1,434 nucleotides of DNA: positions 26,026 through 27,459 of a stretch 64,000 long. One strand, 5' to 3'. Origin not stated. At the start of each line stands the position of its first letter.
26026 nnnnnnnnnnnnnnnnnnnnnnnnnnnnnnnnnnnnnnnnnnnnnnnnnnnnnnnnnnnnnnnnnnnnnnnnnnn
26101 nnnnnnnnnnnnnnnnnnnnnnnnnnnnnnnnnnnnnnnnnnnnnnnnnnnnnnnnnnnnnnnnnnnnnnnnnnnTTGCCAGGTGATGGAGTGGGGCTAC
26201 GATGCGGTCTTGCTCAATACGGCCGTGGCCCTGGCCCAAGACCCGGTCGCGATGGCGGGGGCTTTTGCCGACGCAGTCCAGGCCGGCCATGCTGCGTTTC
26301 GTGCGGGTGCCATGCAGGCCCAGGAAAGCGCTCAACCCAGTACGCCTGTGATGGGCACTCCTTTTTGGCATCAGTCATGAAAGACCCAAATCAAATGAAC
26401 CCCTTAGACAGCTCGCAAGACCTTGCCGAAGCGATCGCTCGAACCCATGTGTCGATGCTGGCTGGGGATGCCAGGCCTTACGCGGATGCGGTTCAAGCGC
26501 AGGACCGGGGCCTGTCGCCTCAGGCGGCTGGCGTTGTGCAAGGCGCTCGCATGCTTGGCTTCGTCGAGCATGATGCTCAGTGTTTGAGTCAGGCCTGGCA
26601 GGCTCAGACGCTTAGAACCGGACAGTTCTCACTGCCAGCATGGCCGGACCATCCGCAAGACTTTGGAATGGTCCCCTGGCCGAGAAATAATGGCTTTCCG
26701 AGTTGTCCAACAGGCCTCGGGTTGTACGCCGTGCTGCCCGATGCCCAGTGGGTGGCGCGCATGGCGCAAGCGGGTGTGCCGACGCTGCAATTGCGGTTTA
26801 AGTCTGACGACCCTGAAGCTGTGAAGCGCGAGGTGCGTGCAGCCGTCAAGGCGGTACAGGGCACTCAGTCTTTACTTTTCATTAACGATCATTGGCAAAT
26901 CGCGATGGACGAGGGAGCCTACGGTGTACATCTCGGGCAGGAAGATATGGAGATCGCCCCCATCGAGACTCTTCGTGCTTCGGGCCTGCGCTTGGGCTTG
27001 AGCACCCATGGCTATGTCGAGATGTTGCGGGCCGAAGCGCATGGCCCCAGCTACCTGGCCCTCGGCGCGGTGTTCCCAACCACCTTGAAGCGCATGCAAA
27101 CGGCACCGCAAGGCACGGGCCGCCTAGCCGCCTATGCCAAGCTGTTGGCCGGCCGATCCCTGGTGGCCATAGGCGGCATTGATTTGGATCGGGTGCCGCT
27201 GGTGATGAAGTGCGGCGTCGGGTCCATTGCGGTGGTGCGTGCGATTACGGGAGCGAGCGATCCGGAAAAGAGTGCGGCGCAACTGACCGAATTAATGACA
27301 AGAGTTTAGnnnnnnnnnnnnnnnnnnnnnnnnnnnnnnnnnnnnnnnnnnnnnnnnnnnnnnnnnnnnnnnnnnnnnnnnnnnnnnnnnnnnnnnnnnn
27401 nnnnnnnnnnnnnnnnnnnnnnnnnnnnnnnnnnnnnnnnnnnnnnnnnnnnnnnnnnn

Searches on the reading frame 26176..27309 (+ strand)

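Call 6: search_protein_families(library=pfam, proteins=[window:26176-27309:+])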
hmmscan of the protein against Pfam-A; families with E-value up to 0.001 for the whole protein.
window:26176-27309:+ (377 aa): 1 family
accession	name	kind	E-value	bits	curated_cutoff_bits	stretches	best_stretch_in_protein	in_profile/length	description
PF02581.23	TMP-TENI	-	3.5e-44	150.7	27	1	190-357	15-180/180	Thiamine monophosphate synthase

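Call 7: search_protein_families(library=ncbifam, proteins=[window:26176-27309:+])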
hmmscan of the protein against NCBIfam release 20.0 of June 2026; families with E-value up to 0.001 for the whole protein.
window:26176-27309:+ (377 aa): 12 families
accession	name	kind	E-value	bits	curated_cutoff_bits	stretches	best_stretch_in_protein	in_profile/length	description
NF002904.0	PRK03512.1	equivalog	1.7e-67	227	231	1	172-374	4-206/211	thiamine phosphate synthase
NF008933.0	PRK12290.1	equivalog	1.8e-63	214.9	516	1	179-374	209-412/438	thiamine phosphate synthase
NF000734.0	PRK00043.1-5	equivalog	5.2e-50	169.9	252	1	183-369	6-192/201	thiamine phosphate synthase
TIGR00693.1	thiE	equivalog_domain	2.5e-44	150.9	145.1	1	191-370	18-197/197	thiamine phosphate synthase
NF002727.0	PRK02615.1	equivalog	6.2e-34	117.3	335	1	191-376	163-346/349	thiamine phosphate synthase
NF007070.0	PRK09517.1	equivalog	5e-20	71.4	761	1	193-375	25-215/755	multifunctional thiamine-phosphate pyrophosphorylase/synthase/phosphomethylpyrimidine kinase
NF005819.0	PRK07695.1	equivalog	1.1e-17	64.3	251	1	203-375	30-198/205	thiazole tautomerase TenI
NF000736.0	PRK00043.2-3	equivalog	1.7e-17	63.5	227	1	194-372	20-203/207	thiamine phosphate synthase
NF000740.0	PRK00043.3-4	equivalog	3.3e-12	46.3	202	1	194-370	26-210/218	thiamine phosphate synthase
NF006530.0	PRK08999.1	equivalog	4.3e-12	45.7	245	1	193-358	151-313/315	Nudix family hydrolase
NF000741.0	PRK00043.3-5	equivalog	2.5e-09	37.1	350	1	195-371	27-211/217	thiamine phosphate synthase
NF000738.0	PRK00043.3-1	equivalog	6.1e-09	35.8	445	1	196-368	29-209/221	thiamine phosphate synthase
